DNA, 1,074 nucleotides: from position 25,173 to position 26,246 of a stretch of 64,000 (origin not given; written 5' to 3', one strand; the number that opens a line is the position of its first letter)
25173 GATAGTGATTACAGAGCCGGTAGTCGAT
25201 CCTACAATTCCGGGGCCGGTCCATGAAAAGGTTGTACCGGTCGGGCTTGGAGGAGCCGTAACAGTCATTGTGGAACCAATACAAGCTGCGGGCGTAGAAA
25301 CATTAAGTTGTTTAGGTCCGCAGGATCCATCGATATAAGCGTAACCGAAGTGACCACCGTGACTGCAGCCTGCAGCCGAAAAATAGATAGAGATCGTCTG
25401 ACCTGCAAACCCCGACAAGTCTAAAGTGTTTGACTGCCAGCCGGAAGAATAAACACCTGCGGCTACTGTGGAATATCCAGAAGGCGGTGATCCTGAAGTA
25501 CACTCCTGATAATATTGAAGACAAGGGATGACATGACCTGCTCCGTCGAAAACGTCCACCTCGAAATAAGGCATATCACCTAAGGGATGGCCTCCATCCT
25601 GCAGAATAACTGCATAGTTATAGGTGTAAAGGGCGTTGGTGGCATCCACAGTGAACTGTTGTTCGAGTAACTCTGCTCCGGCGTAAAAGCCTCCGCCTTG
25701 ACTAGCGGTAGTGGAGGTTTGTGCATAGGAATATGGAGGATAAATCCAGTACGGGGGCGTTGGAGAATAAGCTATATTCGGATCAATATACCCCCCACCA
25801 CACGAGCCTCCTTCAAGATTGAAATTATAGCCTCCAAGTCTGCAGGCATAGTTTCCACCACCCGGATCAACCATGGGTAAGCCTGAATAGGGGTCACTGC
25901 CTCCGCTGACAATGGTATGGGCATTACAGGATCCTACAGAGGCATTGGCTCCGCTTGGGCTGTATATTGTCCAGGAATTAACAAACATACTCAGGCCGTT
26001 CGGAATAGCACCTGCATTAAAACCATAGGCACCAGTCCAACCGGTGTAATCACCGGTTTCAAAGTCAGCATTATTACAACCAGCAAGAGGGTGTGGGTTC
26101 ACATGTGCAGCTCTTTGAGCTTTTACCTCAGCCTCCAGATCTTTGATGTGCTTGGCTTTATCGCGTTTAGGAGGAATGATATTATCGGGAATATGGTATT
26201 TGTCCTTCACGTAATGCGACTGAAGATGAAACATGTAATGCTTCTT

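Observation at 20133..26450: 2105-aa SprB-repeat adhesin with a type-B T9SS CTD but no adjacent PorP/SprF-type partner gene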

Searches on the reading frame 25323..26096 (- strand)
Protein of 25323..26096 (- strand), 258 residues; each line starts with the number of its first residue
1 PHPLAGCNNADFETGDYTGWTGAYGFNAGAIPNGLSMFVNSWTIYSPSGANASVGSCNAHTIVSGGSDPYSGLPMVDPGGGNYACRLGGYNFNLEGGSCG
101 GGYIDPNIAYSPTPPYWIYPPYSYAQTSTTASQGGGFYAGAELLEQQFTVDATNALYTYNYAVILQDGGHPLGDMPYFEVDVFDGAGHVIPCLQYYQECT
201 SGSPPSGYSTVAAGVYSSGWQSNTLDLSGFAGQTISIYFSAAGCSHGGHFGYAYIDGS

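Call 46: find_related_loci(query=A2, collection=genome_contigs, flank=8000)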
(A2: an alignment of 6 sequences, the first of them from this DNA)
Query A2 (258 aa) in genome_contigs; peptide patterns used: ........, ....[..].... (x = any residue, [..] = any of these).
599 stretches matched a pattern (row limit reached: there are more); 192 encode a relative of the query (tblastn E <= 1e-3); the best 80 are kept; 80 distinct loci.
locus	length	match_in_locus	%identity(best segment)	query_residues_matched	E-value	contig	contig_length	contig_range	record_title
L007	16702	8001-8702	42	2-258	1e-57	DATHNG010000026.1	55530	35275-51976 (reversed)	MAG TPA_asm: Bacteroidia bacterium isolate SMAG_U12652 k141_3474059, whole genome shotgun sequence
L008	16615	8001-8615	36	7-258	2e-39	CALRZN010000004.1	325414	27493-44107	MAG: Chitinophaga pinensis isolate JJ-MAA6-279-6-m2-bin102 genome assembly, contig: JJ-MAA6-279-C6, whole genome shotgun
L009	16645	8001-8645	37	3-258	2e-37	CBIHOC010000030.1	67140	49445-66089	MAG TPA_asm: uncultured Chryseobacterium sp. isolate SRR18156182_binner12_Refined_23 genome assembly, contig: ERZ2733683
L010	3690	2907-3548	35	3-258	2e-36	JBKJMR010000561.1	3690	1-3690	MAG: Bacteroidia bacterium isolate ant_bin.335 k117_4618367, whole genome shotgun sequence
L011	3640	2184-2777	36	7-258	3e-35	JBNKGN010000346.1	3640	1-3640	MAG: Crocinitomicaceae bacterium isolate E1E2.bin.28.strict NODE_346_length_3640_cov_3.841145, whole genome shotgun sequ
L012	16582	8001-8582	36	7-258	5e-35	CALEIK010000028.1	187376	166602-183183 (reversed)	MAG TPA_asm: uncultured Flavobacteriales bacterium isolate SRR6425777_bin.7_CONCOCT_v1.1_MAG genome assembly, contig: ER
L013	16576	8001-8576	34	5-258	1e-33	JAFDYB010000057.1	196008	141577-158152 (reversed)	MAG: Bacteroidetes bacterium isolate SZAS-4 LIN-226__57__length-196008, whole genome shotgun sequence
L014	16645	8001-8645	34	3-258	3e-33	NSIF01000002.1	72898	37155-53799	MAG: Flavobacteriales bacterium isolate Baikal-G3 Flavobacteriales-Baikal-G3-C2, whole genome shotgun sequence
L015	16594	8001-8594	37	5-258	6e-33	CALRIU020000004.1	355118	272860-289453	MAG: Hydrocarboniphaga daqingensis isolate JJ-AX1-329-3-mx-bin493 genome assembly, contig: JJ-MOM7-71-C6, whole genome s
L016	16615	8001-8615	34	1-258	8e-33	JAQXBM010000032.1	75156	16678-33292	MAG: Crocinitomicaceae bacterium isolate cluster4_bin.2 k119_596319, whole genome shotgun sequence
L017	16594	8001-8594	33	7-258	1e-32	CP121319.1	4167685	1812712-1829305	MAG: Fluviicola sp. isolate NCC532_bact_2449 chromosome, complete genome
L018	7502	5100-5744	32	3-256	5e-32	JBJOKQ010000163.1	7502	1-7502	MAG: Bacteroidota bacterium isolate sycamorecreek_2019_sw_WHONDRS-S19S_0028_A_bin.11 scaffold_0002505, whole genome shot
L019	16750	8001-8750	37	9-258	1e-31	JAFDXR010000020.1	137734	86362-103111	MAG: Bacteroidetes bacterium isolate SZAS-3 BACT-AMP-16__20__length-137734, whole genome shotgun sequence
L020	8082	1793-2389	30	6-258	5e-32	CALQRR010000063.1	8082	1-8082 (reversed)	MAG: Chitinophaga pinensis isolate HRSG-E1-bin-73 genome assembly, contig: HRSG-E1-C5341, whole genome shotgun sequence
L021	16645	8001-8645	33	3-256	8e-32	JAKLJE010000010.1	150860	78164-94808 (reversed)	MAG: Bacteroidia bacterium isolate MAG.246 MAG.246-NODE_10_length_150860_cov_5.157776, whole genome shotgun sequence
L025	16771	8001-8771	33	4-258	1e-30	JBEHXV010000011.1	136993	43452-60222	MAG: Bacteroidota bacterium isolate ES1.bin.99 NODE_129_length_136993_cov_5.876371, whole genome shotgun sequence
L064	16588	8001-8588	30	9-256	1e-20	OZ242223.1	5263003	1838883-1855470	MAG: Sediminibacterium sp. isolate 1459e298-ec69-437f-974b-4609451e31c9 genome assembly, chromosome: 1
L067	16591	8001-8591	28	8-256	9e-20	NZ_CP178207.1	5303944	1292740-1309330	Pedobacter sp. KLB.chiD chromosome, complete genome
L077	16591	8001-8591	30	9-256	1e-18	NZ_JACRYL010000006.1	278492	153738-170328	Pedobacter fastidiosus strain CCM 8938 GCM70046368, whole genome shotgun sequence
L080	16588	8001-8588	28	9-256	1e-18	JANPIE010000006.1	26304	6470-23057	MAG: Chitinophagaceae bacterium isolate VAR_62_metabat.108 VAR_62_k141_1075275, whole genome shotgun sequence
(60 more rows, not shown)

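Call 51: search_protein_families(library=pfam, proteins=[L067:10325-11314:+, L077:10337-11332:+, L025:13866-14795:+, L012:14188-14856:-, L080:6253-7308:+, L009:4042-4749:+, L080:11992-12663:+, L064:10401-11186:+, L014:9888-10553:+, L021:12401-13480:+], max_evalue=0.01)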
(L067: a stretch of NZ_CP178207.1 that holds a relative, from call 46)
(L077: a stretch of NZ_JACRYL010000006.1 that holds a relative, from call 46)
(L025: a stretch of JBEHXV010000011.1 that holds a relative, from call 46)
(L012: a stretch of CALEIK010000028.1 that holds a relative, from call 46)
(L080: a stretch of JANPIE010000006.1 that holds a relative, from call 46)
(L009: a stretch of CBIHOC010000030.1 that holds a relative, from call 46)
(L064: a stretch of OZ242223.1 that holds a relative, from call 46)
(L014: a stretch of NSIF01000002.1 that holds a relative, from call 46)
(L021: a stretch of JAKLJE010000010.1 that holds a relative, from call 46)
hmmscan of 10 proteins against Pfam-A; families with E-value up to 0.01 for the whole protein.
L067:10325-11314:+ (329 aa): 1 family
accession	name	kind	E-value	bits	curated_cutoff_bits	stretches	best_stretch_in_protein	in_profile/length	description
PF11751.14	PorP_SprF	-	6.8e-33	114.8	22.3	1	18-313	3-271/273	Type IX secretion system membrane protein PorP/SprF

L077:10337-11332:+ (331 aa): 1 family
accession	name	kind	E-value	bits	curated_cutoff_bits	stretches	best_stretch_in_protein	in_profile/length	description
PF11751.14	PorP_SprF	-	3.1e-30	106.1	22.3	1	17-316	2-273/273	Type IX secretion system membrane protein PorP/SprF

L025:13866-14795:+ (309 aa): 1 family
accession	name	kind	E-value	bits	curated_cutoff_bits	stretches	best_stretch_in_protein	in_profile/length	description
PF11751.14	PorP_SprF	-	1.1e-75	255.1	22.3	1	22-294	2-273/273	Type IX secretion system membrane protein PorP/SprF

L012:14188-14856:- (222 aa): 3 families
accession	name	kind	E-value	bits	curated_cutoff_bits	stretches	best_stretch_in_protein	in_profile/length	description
PF00072.30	Response_reg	-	7.4e-30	103.8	30.2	1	4-115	1-110/111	Response regulator receiver domain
PF00486.34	Trans_reg_C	-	2.1e-25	89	26.2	1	149-220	1-77/77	Transcriptional regulatory protein, C terminal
PF04013.17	Methyltrn_RNA_2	-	0.0092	16.2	25.5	0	68-146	42-118/198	Putative SAM-dependent RNA methyltransferase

L080:6253-7308:+ (351 aa): 11 families
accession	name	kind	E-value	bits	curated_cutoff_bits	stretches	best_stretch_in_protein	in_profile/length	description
PF00005.33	ABC_tran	-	2.6e-31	109.5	25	1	47-186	1-136/137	ABC transporter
PF13304.12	AAA_21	-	5.2e-07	30.5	27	1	156-219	235-300/304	AAA domain, putative AbiEii toxin, Type IV TA system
PF08402.16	TOBE_2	-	1.7e-05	25.3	21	1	283-343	1-68/76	TOBE domain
PF13555.12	AAA_29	-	0.00011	22.3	27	1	55-84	21-49/61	P-loop containing region of AAA domain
PF02463.25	SMC_N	-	0.00095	19.1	40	0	156-208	134-190/220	RecF/RecN/SMC N terminal domain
PF13191.12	AAA_16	-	0.0019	19.2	32.6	1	55-115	22-85/167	AAA ATPase domain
PF00437.27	T2SSE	-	0.0019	17.3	24.9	1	56-84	141-169/370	Type II/IV secretion system protein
PF13401.12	AAA_22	-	0.0022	18.7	27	1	58-85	6-34/130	AAA domain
PF01935.23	DUF87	-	0.0041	17.7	23.2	1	58-91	24-59/220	Helicase HerA, central domain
PF25199.1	nSTAND_NTPase5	-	0.0048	17.2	34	1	52-79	36-63/145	Novel STAND NTPase 5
PF20693.3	YobI-ATPase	-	0.0097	15.9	27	0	51-76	8-33/363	YobI-like P-loop NTPase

L009:4042-4749:+ (235 aa): 1 family
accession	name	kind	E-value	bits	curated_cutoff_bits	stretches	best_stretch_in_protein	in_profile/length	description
PF00590.25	TP_methylase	-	2.7e-07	31.2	27.8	1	72-214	65-208/212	Tetrapyrrole (Corrin/Porphyrin) Methylases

L080:11992-12663:+ (223 aa): 1 family
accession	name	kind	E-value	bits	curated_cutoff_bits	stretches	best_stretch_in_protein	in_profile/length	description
PF03167.25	UDG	-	1.6e-18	67.6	24.3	1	53-212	4-141/141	Uracil DNA glycosylase superfamily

L064:10401-11186:+ (261 aa): 1 family
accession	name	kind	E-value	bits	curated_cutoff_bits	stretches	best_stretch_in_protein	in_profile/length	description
PF01553.26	Acyltransferase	-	1.5e-25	90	23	1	81-204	3-130/132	Acyltransferase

L014:9888-10553:+ (221 aa): 8 families
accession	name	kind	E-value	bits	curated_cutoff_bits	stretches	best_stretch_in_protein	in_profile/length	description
PF02742.21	Fe_dep_repr_C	-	3.3e-31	107.5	27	1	65-133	2-70/70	Iron dependent repressor, metal binding and dimerisation domain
PF01325.25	Fe_dep_repress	-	4.6e-15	56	26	1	5-61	5-60/60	Iron dependent repressor, N-terminal DNA binding domain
PF04023.20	FeoA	-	6.9e-12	45.7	23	1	144-217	1-73/74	FeoA domain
PF13545.12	HTH_Crp_2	-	4.3e-05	23.8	27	1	22-63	21-61/70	Crp-like helix-turn-helix domain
PF01047.28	MarR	-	0.00032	21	24.6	1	24-54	20-48/59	MarR family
PF02082.26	Rrf2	-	0.00052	20.6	30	1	10-72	9-74/132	Iron-dependent Transcriptional regulator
PF09202.17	Rio2_N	-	0.0032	18.2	27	0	10-67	12-70/82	Rio2, N-terminal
PF02002.24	TFIIE_alpha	-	0.0041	17.4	22.9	0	5-59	11-63/105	TFIIE alpha subunit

L021:12401-13480:+ (359 aa): 1 family
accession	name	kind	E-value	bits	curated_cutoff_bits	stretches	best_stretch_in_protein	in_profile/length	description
PF01694.28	Rhomboid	-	7.3e-28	98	22.6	1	72-207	2-140/143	Rhomboid domain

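Call 57: search_solved_structures(query=A2, max_evalue=1)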
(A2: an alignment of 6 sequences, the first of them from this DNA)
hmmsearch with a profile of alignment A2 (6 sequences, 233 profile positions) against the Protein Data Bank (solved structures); distinct sequences matched with E-value up to 1: 1.
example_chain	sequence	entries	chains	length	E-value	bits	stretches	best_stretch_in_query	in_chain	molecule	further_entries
1c48_A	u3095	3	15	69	0.67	12.9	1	165-225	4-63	PROTEIN (SHIGA-LIKE TOXIN I B SUBUNIT) | SHIGA TOXIN B-CHAIN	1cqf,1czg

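Call 92: search_protein_families(library=pfam, alignment_id=A2, max_evalue=10)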
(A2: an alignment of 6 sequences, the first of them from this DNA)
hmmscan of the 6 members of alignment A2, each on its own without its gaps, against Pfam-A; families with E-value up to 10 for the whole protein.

A. member 1, seq(258 aa): 0 families

B. families by the number of members that match (of 6 scanned): 2 families
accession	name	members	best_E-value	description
PF02264.21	LamB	1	0.043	LamB porin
PF09299.17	Mu-transpos_C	1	0.11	Mu transposase, C-terminal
